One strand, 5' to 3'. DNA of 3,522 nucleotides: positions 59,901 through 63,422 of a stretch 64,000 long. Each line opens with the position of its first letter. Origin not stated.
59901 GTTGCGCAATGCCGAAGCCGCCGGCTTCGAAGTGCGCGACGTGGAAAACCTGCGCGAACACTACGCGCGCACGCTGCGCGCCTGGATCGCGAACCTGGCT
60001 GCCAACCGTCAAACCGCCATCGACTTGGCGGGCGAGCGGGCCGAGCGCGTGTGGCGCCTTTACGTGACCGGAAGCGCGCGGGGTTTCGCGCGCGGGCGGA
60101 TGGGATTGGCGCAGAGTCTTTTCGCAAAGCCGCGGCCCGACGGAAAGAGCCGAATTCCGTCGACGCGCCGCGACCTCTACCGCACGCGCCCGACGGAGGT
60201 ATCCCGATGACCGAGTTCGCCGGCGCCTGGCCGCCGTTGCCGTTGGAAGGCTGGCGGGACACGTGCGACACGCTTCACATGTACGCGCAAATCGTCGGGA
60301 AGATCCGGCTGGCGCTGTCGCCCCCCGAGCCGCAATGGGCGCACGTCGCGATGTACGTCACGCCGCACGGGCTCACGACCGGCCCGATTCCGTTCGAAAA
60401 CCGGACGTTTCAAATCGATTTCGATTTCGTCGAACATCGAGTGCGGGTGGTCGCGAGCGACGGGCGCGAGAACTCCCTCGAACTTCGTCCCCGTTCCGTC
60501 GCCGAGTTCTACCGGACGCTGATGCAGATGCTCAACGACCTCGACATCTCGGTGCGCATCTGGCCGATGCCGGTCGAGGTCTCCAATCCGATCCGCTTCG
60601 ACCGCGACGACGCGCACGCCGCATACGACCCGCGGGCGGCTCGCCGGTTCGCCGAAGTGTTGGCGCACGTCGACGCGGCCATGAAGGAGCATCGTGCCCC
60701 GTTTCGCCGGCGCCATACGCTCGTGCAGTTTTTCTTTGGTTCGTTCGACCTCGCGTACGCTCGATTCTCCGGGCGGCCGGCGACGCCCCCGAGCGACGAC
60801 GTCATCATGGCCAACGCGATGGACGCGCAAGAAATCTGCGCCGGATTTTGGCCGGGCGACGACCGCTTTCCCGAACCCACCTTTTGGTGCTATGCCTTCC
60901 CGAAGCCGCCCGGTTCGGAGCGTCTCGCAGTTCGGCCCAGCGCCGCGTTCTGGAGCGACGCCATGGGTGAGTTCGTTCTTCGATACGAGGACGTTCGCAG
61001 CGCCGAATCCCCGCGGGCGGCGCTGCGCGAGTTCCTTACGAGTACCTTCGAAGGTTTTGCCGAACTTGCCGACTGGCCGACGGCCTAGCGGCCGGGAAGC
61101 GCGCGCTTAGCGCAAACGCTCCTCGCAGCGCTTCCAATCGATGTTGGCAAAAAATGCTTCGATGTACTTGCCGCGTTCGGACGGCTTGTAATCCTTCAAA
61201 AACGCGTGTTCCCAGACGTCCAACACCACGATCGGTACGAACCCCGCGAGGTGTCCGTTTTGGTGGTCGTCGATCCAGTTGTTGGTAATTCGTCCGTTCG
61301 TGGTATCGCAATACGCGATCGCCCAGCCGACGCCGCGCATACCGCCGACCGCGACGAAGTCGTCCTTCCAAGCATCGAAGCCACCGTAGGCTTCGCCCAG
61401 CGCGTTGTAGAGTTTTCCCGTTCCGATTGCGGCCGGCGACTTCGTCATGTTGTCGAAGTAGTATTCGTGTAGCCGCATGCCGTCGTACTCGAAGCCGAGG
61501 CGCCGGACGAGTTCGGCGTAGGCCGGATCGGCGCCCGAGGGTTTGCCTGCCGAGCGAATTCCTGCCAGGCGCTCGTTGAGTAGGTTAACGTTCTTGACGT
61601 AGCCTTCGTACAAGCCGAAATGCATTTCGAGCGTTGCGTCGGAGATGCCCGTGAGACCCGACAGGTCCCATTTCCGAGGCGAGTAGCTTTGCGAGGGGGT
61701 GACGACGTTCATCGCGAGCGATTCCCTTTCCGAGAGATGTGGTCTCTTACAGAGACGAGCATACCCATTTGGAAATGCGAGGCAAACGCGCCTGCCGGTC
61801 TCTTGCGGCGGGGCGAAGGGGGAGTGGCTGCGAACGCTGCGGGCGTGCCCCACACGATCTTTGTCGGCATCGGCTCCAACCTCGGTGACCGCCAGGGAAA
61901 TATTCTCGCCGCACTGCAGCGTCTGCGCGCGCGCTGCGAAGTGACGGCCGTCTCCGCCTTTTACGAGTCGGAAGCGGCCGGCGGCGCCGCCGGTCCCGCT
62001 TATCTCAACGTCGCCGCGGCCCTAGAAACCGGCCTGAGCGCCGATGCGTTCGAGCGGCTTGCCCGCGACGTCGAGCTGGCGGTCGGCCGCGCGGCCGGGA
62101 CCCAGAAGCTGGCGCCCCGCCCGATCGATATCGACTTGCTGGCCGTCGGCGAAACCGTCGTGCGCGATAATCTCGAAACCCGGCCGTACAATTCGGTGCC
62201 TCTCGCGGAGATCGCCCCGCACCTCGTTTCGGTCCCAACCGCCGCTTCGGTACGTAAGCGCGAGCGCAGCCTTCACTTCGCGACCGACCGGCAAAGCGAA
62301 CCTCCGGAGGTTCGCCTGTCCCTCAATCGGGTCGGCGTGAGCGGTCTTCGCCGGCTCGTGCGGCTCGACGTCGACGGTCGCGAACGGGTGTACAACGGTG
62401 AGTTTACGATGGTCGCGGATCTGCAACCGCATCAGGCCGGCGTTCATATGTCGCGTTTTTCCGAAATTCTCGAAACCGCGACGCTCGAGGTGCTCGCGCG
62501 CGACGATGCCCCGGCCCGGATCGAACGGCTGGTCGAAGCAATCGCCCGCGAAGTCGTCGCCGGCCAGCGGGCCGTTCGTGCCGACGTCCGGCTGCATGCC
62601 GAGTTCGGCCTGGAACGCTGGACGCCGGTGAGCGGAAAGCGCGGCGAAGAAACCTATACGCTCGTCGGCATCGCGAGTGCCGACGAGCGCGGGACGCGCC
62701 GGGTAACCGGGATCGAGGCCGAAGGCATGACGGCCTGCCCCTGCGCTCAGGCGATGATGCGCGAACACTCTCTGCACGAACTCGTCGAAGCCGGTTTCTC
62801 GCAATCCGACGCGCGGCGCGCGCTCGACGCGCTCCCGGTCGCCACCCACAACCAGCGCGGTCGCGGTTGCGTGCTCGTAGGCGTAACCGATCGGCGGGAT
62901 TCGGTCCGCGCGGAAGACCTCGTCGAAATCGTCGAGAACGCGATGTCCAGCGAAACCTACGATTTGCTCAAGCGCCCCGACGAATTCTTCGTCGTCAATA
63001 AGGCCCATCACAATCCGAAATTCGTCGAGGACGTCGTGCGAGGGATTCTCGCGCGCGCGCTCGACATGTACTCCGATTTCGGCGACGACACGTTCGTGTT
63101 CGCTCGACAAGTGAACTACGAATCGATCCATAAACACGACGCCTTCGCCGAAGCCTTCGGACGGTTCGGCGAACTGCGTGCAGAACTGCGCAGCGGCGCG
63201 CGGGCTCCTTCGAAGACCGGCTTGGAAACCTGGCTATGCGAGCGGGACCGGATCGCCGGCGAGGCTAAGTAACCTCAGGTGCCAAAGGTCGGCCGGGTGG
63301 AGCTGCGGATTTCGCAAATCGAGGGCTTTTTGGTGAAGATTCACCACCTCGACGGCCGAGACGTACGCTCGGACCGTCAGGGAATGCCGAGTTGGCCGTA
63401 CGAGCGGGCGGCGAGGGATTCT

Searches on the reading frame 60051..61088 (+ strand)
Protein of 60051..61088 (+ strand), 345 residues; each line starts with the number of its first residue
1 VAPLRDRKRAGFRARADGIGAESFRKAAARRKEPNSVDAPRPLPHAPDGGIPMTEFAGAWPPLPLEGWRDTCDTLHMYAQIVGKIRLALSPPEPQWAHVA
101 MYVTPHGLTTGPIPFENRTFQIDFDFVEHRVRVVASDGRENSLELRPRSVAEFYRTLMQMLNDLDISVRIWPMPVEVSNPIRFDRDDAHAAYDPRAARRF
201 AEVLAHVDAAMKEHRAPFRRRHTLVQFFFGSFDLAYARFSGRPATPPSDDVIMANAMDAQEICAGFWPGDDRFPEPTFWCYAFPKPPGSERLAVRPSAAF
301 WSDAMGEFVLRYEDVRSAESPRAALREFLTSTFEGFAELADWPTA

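Call 79: search_protein_families(library=pfam, proteins=[window:60051-61088:+], max_evalue=0.0001)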
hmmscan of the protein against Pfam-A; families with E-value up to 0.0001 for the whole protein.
window:60051-61088:+ (345 aa): 1 family
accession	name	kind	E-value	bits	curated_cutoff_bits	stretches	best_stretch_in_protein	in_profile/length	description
PF19459.4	DUF5996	-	2.7e-106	355.4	25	1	60-344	1-291/296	Family of unknown function (DUF5996)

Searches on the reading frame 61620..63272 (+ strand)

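Call 77: search_protein_families(library=pfam, proteins=[window:61620-63272:+], max_evalue=0.00001)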
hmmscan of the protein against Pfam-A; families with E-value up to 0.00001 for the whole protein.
window:61620-63272:+ (550 aa): 2 families
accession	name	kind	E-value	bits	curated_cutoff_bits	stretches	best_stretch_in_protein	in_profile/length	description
PF02649.19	GCHY-1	-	9.9e-68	228.9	25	1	223-510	3-260/260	Type I GTP cyclohydrolase folE2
PF01288.25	HPPK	-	3.2e-23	82.8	25.7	1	81-200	1-116/116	7,8-dihydro-6-hydroxymethylpterin-pyrophosphokinase (HPPK)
